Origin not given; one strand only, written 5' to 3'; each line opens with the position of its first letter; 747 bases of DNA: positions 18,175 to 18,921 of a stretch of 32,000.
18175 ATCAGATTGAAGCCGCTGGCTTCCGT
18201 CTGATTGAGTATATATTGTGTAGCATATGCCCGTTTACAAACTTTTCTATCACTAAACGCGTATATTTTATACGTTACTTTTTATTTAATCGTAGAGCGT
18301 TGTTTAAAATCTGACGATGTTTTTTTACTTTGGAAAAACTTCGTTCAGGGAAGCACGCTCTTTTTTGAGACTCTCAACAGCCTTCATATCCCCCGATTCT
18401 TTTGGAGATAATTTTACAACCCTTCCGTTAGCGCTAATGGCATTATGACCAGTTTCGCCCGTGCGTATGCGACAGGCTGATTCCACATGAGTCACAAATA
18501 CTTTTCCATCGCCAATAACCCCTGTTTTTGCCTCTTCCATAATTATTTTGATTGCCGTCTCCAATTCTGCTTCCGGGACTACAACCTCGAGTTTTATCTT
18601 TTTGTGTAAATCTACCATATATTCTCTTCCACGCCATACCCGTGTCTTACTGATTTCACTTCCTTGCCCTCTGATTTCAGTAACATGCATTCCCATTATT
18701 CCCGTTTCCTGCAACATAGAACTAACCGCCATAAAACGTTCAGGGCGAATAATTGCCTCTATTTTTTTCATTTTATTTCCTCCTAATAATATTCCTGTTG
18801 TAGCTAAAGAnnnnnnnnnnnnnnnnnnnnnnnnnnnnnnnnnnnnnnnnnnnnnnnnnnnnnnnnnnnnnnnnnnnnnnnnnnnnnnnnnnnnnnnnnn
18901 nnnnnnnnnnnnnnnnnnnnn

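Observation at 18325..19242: Tandem atypical PII proteins: Tyr51 replaced by Trp, one copy without the ATP-binding B-loop, both with a shared novel C-terminal extension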

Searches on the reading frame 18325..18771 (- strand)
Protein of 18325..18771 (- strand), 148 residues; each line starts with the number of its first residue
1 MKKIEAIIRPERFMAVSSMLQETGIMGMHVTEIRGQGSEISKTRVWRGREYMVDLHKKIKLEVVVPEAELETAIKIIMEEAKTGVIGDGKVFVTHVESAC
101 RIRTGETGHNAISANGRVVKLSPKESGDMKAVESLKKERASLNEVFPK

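Call 3: search_protein_families(library=pfam, proteins=[window:18325-18771:-], max_evalue=0.1)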
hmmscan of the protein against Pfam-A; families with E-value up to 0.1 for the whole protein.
window:18325-18771:- (148 aa): 2 families
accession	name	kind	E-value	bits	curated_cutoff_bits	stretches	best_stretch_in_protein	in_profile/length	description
PF00543.27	P-II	-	8e-25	87.6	25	1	1-106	1-102/102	Nitrogen regulatory protein P-II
PF18403.7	Thioredoxin_15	-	0.078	13.4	27.4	0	86-137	118-173/207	Thioredoxin-like domain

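Call 6: search_protein_families(library=ncbifam, proteins=[window:18325-18771:-], max_evalue=0.1)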
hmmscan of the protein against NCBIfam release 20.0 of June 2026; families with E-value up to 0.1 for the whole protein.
window:18325-18771:- (148 aa): 2 families
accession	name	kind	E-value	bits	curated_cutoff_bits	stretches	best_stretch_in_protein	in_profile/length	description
NF008111.0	PRK10858.1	equivalog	1.4e-31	109.2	202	1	1-112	1-112/112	nitrogen regulatory protein P-II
NF007946.0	PRK10665.1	equivalog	1.8e-24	86.6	181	1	1-111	1-111/112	P-II family nitrogen regulator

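Call 8: find_homologous_proteins(query=window:18325-18771:-, max_evalue=0.00001)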
Query window:18325-18771:- (148 aa): 7999 proteins with E <= 0.00001 among 8000 candidates; the best 120 are listed.
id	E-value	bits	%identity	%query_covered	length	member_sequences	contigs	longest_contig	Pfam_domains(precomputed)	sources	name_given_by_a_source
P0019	5.6e-78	277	92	100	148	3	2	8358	PF00543.28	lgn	-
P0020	1.2e-76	273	89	100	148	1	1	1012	PF00543.28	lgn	-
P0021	1.2e-61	224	77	100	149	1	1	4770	PF00543.28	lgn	-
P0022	4.0e-59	216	75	100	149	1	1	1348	PF00543.28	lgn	-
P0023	1.0e-54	202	69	93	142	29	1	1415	PF00543.28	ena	-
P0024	1.5e-52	195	66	95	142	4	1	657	PF00543.28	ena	-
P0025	2.1e-52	195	66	93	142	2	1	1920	PF00543.28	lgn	-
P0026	6.7e-49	183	66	92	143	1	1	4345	PF00543.28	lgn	-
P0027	1.5e-47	179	68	84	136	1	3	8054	PF00543.28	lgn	-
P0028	5.2e-44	167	60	93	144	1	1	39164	PF00543.28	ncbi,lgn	-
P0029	2.6e-43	165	56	100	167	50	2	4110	PF00543.28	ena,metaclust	metaclust:\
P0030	2.8e-43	165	63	84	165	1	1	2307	PF00543.28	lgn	-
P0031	5.4e-43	164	61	85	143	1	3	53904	PF00543.28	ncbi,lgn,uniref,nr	ncbi:MAG: P-II family nitrogen regulator [Candidatus Scalindua rubra]|uniref:Nitrogen regulatory pro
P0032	5.5e-43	164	63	84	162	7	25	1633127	PF00543.28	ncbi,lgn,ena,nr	ncbi:MAG: P-II family nitrogen regulator [Planctomycetia bacterium]|nr:P-II family nitrogen regulato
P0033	1.4e-42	163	62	84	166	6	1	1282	PF00543.28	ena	-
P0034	1.6e-42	163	62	84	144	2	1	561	PF00543.28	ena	-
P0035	2.3e-42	162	62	84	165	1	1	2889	PF00543.28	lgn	-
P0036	3.8e-42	161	56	89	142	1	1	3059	PF00543.28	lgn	-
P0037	7.0e-42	160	60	92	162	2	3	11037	PF00543.28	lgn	-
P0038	1.4e-41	160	55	100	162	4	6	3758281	PF00543.28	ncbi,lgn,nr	ncbi:MAG: P-II family nitrogen regulator [Candidatus Jettenia sp. CY-1]|nr:MAG: P-II family nitrogen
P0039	2.6e-41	159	62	84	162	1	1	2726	PF00543.28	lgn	-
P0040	3.0e-30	123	54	76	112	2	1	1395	PF00543.28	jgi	jgi:nitrogen regulatory protein P-II 1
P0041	3.0e-30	123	55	76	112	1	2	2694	PF00543.28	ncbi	-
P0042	4.2e-30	122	54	76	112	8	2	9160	PF00543.28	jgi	jgi:nitrogen regulatory protein P-II 1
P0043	4.3e-30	122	54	76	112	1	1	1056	PF00543.28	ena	-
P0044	6.8e-30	122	54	76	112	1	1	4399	PF00543.28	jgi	jgi:nitrogen regulatory protein P-II 1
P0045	1.2e-29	121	54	76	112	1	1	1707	PF00543.28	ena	-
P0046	2.5e-29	120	54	76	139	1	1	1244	PF00543.28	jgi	jgi:nitrogen regulatory protein P-II 1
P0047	2.6e-29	120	54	76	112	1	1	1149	PF00543.28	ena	-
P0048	3.3e-29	119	53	76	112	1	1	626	PF00543.28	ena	-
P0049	3.8e-29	119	52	76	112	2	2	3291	PF00543.28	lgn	-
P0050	8.0e-29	118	54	76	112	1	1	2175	PF00543.28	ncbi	-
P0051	8.2e-29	118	54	76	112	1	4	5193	PF00543.28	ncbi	-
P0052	8.7e-29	118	55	76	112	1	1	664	PF00543.28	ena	-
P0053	1.1e-28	118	54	76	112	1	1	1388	PF00543.28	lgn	-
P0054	1.2e-28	118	54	76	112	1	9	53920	PF00543.28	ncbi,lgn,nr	ncbi:MAG TPA: P-II family nitrogen regulator [Candidatus Brocadiia bacterium]|nr:P-II family nitroge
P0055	1.3e-28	118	54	76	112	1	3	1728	PF00543.28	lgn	-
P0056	1.6e-28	117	54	76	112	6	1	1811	PF00543.28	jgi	-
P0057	1.6e-28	117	57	76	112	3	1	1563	PF00543.28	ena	-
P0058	1.7e-28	117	52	76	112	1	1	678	PF00543.28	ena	-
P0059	1.9e-28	117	54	76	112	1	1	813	PF00543.28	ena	-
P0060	2.2e-28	117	56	76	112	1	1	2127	PF00543.28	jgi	jgi:nitrogen regulatory protein PII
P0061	2.2e-28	117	58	76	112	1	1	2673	PF00543.28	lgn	-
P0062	2.2e-28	117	51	76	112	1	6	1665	PF00543.28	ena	-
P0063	2.3e-28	117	57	76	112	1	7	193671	PF00543.28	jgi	jgi:nitrogen regulatory protein PII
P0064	2.4e-28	117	56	76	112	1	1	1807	PF00543.28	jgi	jgi:nitrogen regulatory protein P-II 1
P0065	2.5e-28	117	52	76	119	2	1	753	PF00543.28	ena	-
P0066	2.8e-28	116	57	76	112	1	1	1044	PF00543.28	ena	-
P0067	3.0e-28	116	54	78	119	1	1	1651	PF00543.28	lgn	-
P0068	3.5e-28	116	54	76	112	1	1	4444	PF00543.28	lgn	-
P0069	3.6e-28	116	51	78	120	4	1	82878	PF00543.28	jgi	jgi:nitrogen regulatory protein P-II 1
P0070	3.6e-28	116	56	76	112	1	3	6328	PF00543.28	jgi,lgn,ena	jgi:nitrogen regulatory protein P-II 1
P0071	3.6e-28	116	52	76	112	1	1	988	PF00543.28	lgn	-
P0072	3.8e-28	116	52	76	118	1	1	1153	PF00543.28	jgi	jgi:nitrogen regulatory protein P-II 1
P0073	4.6e-28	116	54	76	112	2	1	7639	PF00543.28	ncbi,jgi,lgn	-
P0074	4.7e-28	116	55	76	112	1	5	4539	PF00543.28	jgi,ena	-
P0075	4.7e-28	116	54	76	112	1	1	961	PF00543.28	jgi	jgi:nitrogen regulatory protein P-II 1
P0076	4.9e-28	116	52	76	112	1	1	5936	PF00543.28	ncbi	-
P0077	5.6e-28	115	53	76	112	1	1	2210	PF00543.28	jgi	jgi:nitrogen regulatory protein P-II 1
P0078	5.9e-28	115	53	76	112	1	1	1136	PF00543.28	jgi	jgi:nitrogen regulatory protein P-II 1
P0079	6.4e-28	115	57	76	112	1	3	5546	PF00543.28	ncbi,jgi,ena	jgi:nitrogen regulatory protein P-II 1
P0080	6.5e-28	115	55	76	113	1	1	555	PF00543.28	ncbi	-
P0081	6.5e-28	115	51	76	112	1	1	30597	PF00543.28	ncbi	ncbi:MAG: P-II family nitrogen regulator [Candidatus Brocadiales bacterium]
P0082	6.7e-28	115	51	76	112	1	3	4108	PF00543.28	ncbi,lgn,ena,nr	ncbi:MAG TPA: P-II family nitrogen regulator [Candidatus Brocadiales bacterium]|nr:P-II family nitro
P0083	6.7e-28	115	52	76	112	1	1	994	PF00543.28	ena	-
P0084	7.7e-28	115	52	76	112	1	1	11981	PF00543.28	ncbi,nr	ncbi:P-II family nitrogen regulator [Candidatus Poribacteria bacterium]|nr:P-II family nitrogen regu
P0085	7.7e-28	115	56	76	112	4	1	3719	PF00543.28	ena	-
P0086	7.8e-28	115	54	76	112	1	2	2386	PF00543.28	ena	-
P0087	8.0e-28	115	52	76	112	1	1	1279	PF00543.28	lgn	-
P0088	8.1e-28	115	56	76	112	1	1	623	PF00543.28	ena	-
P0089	9.0e-28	115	50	76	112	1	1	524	PF00543.28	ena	-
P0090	9.2e-28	115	51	76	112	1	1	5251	PF00543.28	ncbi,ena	-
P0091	9.4e-28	115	51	76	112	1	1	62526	PF00543.28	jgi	jgi:nitrogen regulatory protein P-II 1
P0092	9.8e-28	115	56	76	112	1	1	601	PF00543.28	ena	-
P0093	1.0e-27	115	52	76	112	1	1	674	PF00543.28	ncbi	-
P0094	1.1e-27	115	56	76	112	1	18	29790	PF00543.28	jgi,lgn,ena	jgi:nitrogen regulatory protein PII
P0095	1.1e-27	115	56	76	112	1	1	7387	PF00543.28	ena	-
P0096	1.2e-27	114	53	76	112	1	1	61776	PF00543.28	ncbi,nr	ncbi:MAG: P-II family nitrogen regulator [Candidatus Kuenenia sp.]|nr:P-II family nitrogen regulator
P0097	1.2e-27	114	53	76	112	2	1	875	PF00543.28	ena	-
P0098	1.4e-27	114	52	76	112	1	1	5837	PF00543.28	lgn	-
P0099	1.4e-27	114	51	76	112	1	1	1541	PF00543.28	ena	-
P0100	1.4e-27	114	52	76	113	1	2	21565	PF00543.28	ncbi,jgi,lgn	-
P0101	1.5e-27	114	51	76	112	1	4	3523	PF00543.28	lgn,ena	-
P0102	1.6e-27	114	54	76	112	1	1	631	PF00543.28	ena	-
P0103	1.6e-27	114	52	76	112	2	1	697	PF00543.28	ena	-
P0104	1.6e-27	114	53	76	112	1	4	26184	PF00543.28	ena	-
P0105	1.7e-27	114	53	76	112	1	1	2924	PF00543.28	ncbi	-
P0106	1.8e-27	114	53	76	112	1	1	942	PF00543.28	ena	-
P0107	1.9e-27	114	55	76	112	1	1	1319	PF00543.28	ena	-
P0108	1.9e-27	114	52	76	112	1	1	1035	PF00543.28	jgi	jgi:nitrogen regulatory protein P-II 1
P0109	1.9e-27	114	47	88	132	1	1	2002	PF00543.28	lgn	-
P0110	2.0e-27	114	56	76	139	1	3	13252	PF00543.28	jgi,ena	-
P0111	2.0e-27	114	53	76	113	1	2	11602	PF00543.28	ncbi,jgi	-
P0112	2.3e-27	113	56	76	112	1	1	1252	PF00543.28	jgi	-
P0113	2.4e-27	113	54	76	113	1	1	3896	PF00543.28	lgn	-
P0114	2.5e-27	113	53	76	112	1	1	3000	PF00543.28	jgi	-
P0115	2.6e-27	113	49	76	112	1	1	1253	PF00543.28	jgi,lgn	-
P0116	2.7e-27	113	53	76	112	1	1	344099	PF00543.28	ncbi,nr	ncbi:MAG: P-II family nitrogen regulator [Candidatus Omnitrophota bacterium]|nr:P-II family nitrogen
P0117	2.8e-27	113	51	76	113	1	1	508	PF00543.28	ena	-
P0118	2.8e-27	113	51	76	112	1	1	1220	PF00543.28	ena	-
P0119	2.9e-27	113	56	76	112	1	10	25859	PF00543.28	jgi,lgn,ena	-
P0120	3.0e-27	113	53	76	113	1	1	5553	PF00543.28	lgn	-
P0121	3.0e-27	113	50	80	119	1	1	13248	PF00543.28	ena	-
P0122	3.0e-27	113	55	76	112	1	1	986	PF00543.28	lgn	-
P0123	3.0e-27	113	53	76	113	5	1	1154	PF00543.28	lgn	-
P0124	3.0e-27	113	50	76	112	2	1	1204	PF00543.28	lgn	-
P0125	3.1e-27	113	54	76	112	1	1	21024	PF00543.28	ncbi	-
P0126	3.1e-27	113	53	76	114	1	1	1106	PF00543.28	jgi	jgi:nitrogen regulatory protein P-II 1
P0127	3.4e-27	113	53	76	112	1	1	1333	PF00543.28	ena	-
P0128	3.6e-27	113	52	76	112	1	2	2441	PF00543.28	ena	-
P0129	3.6e-27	113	54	76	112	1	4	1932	PF00543.28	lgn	-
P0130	3.8e-27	113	49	76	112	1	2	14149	PF00543.28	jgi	jgi:nitrogen regulatory protein P-II 1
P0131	3.9e-27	113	54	76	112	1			PF00543.28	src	-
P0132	4.1e-27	113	52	76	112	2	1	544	PF00543.28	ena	-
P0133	4.1e-27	113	55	76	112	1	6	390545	PF00543.28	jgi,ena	jgi:nitrogen regulatory protein P-II 1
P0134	4.5e-27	113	51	76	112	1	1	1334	PF00543.28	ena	-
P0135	4.7e-27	112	53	76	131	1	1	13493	PF00543.28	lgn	-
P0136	4.9e-27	112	52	76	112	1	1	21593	PF00543.28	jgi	jgi:nitrogen regulatory protein P-II 1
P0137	4.9e-27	112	56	76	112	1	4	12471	PF00543.28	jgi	jgi:nitrogen regulatory protein P-II 1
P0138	5.1e-27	112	53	76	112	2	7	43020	PF00543.28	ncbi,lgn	-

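Call 17: search_solved_structures(query=window:18325-18771:-, show_alignments=3, max_evalue=1e-10)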
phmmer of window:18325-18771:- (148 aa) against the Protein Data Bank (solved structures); distinct sequences matched with E-value up to 1e-10: 40.
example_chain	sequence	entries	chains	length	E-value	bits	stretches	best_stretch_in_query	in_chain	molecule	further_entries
7p4v_A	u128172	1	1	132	7e-30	107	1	1-112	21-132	GlnK1 from Methanothermococcus thermolithotrophicus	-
2xul_A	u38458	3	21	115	1.6e-28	102.6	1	1-114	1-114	NITROGEN REGULATORY PROTEIN P-II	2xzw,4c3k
7p4y_A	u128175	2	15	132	2.3e-28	102.1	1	1-112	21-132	GlnK2 from Methanothermococcus thermolithotrophicus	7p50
2eg1_A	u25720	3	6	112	5.8e-28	100.8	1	1-112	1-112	Nitrogen regulatory protein P-II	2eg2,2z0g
2j9d_E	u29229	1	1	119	9.5e-28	100.1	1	1-113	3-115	HYPOTHETICAL NITROGEN REGULATORY PII-LIKE PROTEIN MJ0059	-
1hwu_A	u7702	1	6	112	1e-27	100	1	1-112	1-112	PII PROTEIN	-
2j9c_A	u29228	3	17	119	1.1e-27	99.8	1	1-112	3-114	HYPOTHETICAL NITROGEN REGULATORY PII-LIKE PROTEIN MJ0059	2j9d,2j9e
4aff_A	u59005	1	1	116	1.3e-27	99.7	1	1-114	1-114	NITROGEN REGULATORY PROTEIN P-II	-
7p52_A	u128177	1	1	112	1.7e-27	99.3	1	1-111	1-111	Nitrogen regulatory protein GlnK1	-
2jj4_D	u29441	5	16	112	1.8e-27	99.2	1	1-112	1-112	NITROGEN REGULATORY PROTEIN P-II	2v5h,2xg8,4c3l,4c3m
1qy7_A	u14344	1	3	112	1.8e-27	99.2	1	1-112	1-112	Nitrogen regulatory protein P-II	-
6yc7_A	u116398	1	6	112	2.2e-27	98.9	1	1-111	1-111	PII protein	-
2gw8_A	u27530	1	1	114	2.6e-27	98.7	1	1-110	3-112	PII signal transduction protein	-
1pil_A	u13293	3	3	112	2.7e-27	98.6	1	1-110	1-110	SIGNAL TRANSDUCING PROTEIN P2 | PII | Nitrogen regulatory protein P-II 1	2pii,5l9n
6yc6_A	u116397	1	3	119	2.8e-27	98.6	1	1-111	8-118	PII protein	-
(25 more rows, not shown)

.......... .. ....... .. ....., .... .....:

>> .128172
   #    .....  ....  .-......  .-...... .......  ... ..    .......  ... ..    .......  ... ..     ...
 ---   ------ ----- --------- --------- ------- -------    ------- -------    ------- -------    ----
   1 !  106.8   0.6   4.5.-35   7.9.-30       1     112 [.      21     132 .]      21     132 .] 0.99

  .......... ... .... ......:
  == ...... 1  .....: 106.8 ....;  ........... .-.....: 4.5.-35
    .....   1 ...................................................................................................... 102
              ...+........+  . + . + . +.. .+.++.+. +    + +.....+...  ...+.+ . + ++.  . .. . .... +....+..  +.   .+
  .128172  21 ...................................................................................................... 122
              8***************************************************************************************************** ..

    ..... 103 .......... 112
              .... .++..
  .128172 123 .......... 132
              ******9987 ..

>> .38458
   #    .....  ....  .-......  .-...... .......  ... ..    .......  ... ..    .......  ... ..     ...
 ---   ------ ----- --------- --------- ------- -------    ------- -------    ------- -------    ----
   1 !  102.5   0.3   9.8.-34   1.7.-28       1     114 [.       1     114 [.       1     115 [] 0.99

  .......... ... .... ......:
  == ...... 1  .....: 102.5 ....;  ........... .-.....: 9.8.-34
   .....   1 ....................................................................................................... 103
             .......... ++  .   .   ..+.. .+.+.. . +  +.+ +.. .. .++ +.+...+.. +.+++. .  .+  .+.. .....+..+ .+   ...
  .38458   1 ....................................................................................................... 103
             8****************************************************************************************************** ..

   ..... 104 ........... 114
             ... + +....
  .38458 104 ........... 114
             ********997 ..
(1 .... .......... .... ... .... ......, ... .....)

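Call 24: find_encoding_contigs(protein=P0038, flank=10000, max_places=2)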
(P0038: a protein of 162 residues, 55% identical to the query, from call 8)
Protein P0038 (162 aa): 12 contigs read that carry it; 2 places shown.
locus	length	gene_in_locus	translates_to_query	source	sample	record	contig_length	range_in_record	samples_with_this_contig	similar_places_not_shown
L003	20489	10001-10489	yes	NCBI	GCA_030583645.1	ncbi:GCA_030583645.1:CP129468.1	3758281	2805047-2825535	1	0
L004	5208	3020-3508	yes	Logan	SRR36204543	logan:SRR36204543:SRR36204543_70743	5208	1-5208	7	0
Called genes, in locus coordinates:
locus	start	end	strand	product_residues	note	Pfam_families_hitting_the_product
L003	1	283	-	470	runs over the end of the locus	PF01842:ACT (faint), PF00390:malic, PF00208:ELFV_dehydrog (weak), PF03949:Malic_M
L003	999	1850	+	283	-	PF16881:LIAS_N, PF04055:Radical_SAM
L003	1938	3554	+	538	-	PF00909:Ammonium_transp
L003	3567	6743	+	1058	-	PF11845:Tll0287-like, PF00672:HAMP, PF00989:PAS, PF13426:PAS_9, PF13426:PAS_9, PF01590:GAF, PF13185:GAF_2, PF00989:PAS, +9 more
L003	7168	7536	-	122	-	-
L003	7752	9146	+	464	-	PF00072:Response_reg, PF00158:Sigma54_activat, PF14532:Sigma54_activ_2, PF00004:AAA (faint), PF07728:AAA_5 (weak), PF25601:AAA_lid_14, PF02954:HTH_8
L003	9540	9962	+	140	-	PF00543:P-II (weak)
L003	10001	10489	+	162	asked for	PF00543:P-II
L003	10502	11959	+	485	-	PF00909:Ammonium_transp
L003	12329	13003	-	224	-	PF03853:YjeF_N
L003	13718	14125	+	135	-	PF08797:HIRAN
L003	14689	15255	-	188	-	PF04313:HSDR_N (faint)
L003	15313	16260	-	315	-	PF10672:Methyltrans_SAM, PF03602:Cons_hypoth95 (weak)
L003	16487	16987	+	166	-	PF18914:DUF5666 (faint)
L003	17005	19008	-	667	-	PF03483:B3_4, PF03484:B5, PF17759:tRNA_synthFbeta, PF03147:FDX-ACB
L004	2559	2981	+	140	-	PF00543:P-II (weak)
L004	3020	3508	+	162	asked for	PF00543:P-II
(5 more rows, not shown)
